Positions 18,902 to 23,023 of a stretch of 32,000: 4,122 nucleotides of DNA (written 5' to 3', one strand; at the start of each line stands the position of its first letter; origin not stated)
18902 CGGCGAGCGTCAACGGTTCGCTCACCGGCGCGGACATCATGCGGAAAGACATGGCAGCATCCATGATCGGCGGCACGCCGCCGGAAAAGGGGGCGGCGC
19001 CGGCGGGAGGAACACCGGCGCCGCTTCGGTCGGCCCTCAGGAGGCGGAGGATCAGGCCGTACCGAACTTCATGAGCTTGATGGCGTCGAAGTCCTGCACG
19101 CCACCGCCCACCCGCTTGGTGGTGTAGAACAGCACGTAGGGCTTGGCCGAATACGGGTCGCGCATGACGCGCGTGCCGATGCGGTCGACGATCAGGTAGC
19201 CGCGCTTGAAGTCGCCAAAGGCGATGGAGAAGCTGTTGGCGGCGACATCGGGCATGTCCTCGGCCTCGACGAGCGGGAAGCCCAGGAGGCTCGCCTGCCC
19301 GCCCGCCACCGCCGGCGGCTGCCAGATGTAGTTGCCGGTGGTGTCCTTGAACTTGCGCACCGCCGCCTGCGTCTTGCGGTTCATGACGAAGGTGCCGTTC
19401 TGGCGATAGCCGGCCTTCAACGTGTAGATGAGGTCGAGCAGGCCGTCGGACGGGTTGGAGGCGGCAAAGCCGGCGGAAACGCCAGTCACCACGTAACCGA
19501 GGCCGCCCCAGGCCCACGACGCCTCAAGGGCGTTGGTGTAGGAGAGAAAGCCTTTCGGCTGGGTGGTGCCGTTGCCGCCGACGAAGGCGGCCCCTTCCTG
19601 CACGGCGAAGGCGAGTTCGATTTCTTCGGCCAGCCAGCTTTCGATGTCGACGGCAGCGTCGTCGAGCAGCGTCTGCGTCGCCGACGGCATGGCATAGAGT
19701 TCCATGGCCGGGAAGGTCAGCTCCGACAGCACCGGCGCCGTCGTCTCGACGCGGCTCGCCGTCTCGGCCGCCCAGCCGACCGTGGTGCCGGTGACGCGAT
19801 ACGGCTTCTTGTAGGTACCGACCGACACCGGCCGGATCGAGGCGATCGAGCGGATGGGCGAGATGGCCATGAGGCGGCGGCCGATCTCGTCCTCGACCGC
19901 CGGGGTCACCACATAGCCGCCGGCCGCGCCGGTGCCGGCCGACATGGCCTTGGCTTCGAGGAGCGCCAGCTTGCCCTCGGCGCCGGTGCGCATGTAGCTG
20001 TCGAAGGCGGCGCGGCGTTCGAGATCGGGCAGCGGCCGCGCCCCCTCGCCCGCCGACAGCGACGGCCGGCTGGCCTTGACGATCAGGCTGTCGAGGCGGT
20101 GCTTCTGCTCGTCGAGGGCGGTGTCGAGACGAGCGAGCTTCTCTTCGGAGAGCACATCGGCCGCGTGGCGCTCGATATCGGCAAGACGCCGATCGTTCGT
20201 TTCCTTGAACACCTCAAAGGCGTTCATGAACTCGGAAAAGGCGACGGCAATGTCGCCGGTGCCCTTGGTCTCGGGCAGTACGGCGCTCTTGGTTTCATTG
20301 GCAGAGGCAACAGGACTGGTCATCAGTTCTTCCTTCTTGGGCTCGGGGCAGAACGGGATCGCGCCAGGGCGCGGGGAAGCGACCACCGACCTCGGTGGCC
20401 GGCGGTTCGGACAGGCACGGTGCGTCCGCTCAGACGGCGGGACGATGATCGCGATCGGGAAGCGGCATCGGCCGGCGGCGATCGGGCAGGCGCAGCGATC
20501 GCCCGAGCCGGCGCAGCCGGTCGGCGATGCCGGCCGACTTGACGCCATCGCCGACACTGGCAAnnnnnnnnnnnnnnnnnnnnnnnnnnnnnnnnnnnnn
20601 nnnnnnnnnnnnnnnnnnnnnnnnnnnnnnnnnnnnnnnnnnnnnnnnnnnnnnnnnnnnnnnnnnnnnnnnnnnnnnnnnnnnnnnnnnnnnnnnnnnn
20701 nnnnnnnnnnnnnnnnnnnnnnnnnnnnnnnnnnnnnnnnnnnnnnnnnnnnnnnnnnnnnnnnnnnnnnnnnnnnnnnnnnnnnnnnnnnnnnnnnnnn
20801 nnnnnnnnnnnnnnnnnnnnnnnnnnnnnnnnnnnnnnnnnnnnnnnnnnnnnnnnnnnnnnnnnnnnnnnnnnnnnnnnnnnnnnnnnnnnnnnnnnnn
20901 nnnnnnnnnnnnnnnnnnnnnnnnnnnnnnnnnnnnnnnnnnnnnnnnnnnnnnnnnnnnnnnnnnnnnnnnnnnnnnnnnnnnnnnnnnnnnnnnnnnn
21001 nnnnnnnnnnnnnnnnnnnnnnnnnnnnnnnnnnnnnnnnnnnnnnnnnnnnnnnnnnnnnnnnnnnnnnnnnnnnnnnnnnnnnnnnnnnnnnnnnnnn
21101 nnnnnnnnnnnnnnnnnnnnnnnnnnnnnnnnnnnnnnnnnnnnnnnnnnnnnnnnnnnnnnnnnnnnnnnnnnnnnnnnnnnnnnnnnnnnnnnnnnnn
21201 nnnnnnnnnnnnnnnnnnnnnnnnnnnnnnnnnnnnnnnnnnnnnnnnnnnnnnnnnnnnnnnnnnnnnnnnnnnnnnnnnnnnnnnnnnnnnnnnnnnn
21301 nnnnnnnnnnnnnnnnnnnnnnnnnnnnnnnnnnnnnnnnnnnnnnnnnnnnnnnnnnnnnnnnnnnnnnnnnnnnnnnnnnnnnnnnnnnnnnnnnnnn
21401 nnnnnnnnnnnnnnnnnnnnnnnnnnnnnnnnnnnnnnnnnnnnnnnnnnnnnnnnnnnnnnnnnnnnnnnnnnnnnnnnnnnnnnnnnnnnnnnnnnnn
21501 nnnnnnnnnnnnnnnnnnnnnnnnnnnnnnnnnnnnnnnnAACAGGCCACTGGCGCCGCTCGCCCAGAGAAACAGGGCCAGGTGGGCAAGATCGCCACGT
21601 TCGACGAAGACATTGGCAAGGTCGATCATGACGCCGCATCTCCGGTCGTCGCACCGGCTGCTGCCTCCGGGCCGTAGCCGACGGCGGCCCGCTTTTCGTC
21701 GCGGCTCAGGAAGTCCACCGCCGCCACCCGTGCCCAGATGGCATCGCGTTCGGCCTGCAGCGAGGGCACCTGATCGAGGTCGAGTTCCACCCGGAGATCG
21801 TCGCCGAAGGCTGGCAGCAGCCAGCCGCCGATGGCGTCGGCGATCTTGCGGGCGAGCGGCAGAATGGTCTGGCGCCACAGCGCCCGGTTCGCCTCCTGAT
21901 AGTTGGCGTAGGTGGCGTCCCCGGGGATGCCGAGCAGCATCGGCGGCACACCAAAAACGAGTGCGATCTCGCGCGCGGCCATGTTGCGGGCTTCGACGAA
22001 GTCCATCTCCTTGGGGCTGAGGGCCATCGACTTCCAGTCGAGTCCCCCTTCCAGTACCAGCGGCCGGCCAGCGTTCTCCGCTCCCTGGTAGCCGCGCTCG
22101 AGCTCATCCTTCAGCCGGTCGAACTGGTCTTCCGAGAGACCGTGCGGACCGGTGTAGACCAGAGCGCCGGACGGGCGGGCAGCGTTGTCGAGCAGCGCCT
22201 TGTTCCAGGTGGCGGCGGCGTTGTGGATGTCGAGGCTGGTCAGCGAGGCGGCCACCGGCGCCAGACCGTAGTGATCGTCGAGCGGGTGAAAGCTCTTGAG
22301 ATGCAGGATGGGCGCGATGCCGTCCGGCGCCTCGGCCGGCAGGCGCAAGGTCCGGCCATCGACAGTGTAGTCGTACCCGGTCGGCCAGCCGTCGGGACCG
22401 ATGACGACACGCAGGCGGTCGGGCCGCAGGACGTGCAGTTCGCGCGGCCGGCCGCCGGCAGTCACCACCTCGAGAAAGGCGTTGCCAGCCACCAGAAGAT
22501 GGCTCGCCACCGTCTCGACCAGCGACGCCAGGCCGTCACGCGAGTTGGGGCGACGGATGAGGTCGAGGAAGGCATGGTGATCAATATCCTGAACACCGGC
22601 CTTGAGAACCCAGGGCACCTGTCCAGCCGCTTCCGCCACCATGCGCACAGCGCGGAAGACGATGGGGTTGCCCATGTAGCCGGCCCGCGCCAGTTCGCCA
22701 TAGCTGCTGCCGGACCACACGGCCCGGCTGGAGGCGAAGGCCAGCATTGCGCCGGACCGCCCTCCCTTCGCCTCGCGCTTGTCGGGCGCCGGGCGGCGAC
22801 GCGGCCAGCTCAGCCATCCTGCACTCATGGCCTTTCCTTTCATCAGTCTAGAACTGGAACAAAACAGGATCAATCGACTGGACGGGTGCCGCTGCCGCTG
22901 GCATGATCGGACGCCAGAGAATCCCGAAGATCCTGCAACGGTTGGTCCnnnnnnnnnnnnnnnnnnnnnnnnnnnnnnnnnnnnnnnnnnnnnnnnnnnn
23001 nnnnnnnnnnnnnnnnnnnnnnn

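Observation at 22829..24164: WYL-domain regulator plus NTF2-like gene inserted on the opposite strand between GTA terminase and portal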

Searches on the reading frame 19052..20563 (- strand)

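Call 4: search_protein_families(library=pfam, proteins=[window:19052-20563:-], max_evalue=0.01)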
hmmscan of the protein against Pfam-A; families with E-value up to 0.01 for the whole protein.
window:19052-20563:- (503 aa): 1 family
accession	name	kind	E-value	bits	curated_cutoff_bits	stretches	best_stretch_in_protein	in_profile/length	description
PF05065.19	Phage_capsid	-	2.1e-88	296.8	24.2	1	215-500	1-280/280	Phage capsid family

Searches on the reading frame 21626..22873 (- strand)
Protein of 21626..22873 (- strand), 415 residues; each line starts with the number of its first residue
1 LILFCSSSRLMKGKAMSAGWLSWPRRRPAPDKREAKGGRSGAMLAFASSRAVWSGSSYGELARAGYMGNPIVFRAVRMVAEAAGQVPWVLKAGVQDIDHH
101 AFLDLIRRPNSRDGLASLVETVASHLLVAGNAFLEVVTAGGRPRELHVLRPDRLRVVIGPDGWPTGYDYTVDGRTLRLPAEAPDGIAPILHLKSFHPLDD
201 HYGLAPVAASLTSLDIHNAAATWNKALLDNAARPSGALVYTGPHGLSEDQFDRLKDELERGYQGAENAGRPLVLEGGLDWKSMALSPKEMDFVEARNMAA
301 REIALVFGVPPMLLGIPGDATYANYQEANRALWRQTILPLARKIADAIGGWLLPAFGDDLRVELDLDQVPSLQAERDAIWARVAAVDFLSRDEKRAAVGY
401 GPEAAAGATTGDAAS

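Call 4: search_protein_families(library=pfam, proteins=[window:21626-22873:-], max_evalue=0.01)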
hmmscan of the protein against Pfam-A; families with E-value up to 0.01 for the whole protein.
window:21626-22873:- (415 aa): 1 family
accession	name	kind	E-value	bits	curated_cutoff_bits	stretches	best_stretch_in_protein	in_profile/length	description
PF04860.17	Phage_portal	-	1.1e-86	291.4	39.1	1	70-398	1-320/321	Phage portal protein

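Call 10: find_related_loci(query=window:21626-22828:-, collection=genome_contigs, flank=8000)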
Query window:21626-22828:- (400 aa) in genome_contigs; peptide patterns used: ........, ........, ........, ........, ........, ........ (x = any residue, [..] = any of these).
600 stretches matched a pattern (row limit reached: there are more); 578 encode a relative of the query (tblastn E <= 1e-3); the best 80 are kept; 80 distinct loci.
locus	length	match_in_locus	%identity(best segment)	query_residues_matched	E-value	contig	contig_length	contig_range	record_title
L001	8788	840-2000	71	1-387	0e+0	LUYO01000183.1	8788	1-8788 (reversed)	MAG: Rhodobacterales bacterium Alpha_02 Alpha_02_contig_42389, whole genome shotgun sequence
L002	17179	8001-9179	71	1-393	0e+0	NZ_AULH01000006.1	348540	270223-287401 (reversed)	Pleomorphomonas koreensis DSM 23070 H512DRAFT_scaffold00004.4_C, whole genome shotgun sequence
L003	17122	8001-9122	69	19-391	2e-171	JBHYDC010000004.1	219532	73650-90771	MAG: Oharaeibacter sp. isolate CCAP1403_21_bin-017 CCAP1403_21_bin-017_c4, whole genome shotgun sequence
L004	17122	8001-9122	62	4-380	3e-150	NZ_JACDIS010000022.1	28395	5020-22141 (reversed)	Chthonobacter rhizosphaerae strain yh7-1 yh7-1_Scaffold22, whole genome shotgun sequence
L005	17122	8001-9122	60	17-391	3e-149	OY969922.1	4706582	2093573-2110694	MAG: uncultured Alphaproteobacteria bacterium isolate MFD03250.bin.2.45 genome assembly, chromosome: 1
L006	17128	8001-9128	61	10-387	8e-147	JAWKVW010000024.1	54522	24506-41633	MAG: Hyphomicrobiales bacterium isolate ABC1.2 ABC1.2.fa-24, whole genome shotgun sequence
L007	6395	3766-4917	60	19-399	1e-145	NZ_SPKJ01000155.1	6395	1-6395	Propylenella binzhouense strain L72 scaffold155.1-size6395, whole genome shotgun sequence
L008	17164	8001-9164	58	9-387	8e-143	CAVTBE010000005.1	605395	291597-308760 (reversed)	MAG: uncultured Alphaproteobacteria bacterium isolate MFD02416.bin.2.101 genome assembly, contig: contig_1066, whole gen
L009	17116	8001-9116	59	19-387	1e-142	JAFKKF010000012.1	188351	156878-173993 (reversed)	MAG: Hyphomicrobiales bacterium isolate SCN18_31_3_15_R1_B_68_31 SCN18_31_3_15_R1_B_scaffold_133, whole genome shotgun s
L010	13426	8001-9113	60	18-387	5e-142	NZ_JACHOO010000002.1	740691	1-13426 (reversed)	Prosthecomicrobium pneumaticum strain DSM 16268 Ga0373197_02, whole genome shotgun sequence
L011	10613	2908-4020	60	19-387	5e-142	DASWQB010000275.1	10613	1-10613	MAG TPA_asm: Afipia sp. isolate SMAG_U3482 k141_30066, whole genome shotgun sequence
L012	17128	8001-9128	58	15-386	6e-142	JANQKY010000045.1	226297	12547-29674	MAG: Tepidamorphus sp. isolate PL25a_bin.30 k99_1124897, whole genome shotgun sequence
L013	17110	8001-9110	60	19-386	1e-141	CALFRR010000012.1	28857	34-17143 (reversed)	MAG TPA_asm: uncultured Alphaproteobacteria bacterium isolate SRR3330203_bin.114_CONCOCT_v1.1_MAG genome assembly, conti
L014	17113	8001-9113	60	19-388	3e-141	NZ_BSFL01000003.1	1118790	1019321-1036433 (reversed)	Methylopila turkensis strain VKM B-2748 soapdenovo_K_61_3, whole genome shotgun sequence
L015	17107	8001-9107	60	19-386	3e-141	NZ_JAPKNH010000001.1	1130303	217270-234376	Kaistia terrae strain DSM 21341 RM73_1, whole genome shotgun sequence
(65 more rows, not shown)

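Call 20: search_protein_families(library=pfam, alignment_id=A1, max_evalue=0.00001)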
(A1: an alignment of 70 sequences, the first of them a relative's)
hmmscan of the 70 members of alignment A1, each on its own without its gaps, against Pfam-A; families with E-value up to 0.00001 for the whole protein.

A. member 1, L002:7131-7961:- (276 aa): 3 families
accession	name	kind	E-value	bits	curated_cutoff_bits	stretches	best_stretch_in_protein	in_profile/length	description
PF08279.18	HTH_11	-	4e-15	55.9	25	1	34-87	1-54/55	HTH domain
PF13280.12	WYL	-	1.4e-12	47.8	21.8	1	166-230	3-68/70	WYL domain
PF19187.6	HTH_PafC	-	2.1e-06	28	32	0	33-135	4-114/115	PafC helix-turn-helix domain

B. families by the number of members that match (of 70 scanned): 41 families (the first 25 are shown)
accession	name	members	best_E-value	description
PF00248.27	Aldo_ket_red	9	2.8e-70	Aldo/keto reductase family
PF00892.27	EamA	5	1.1e-14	EamA-like transporter family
PF13489.12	Methyltransf_23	5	8.4e-11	Methyltransferase domain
PF08241.18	Methyltransf_11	4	1.8e-22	Methyltransferase domain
PF13649.12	Methyltransf_25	4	5.1e-19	Methyltransferase domain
PF12802.13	MarR_2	4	1.3e-15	MarR family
PF13847.12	Methyltransf_31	4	2.1e-15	Methyltransferase domain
PF01209.24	Ubie_methyltran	4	3.7e-12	ubiE/COQ5 methyltransferase family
PF01047.28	MarR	4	9e-12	MarR family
PF08242.18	Methyltransf_12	4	1.8e-11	Methyltransferase domain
PF02353.26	CMAS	4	2.1e-08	Mycolic acid cyclopropane synthetase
PF13280.12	WYL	3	2.1e-15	WYL domain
PF06823.17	DUF1236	3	2.2e-12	Protein of unknown function (DUF1236)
PF00990.26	GGDEF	2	6.6e-44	Diguanylate cyclase, GGDEF domain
PF06172.17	Cupin_5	2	1.8e-25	Cupin superfamily (DUF985)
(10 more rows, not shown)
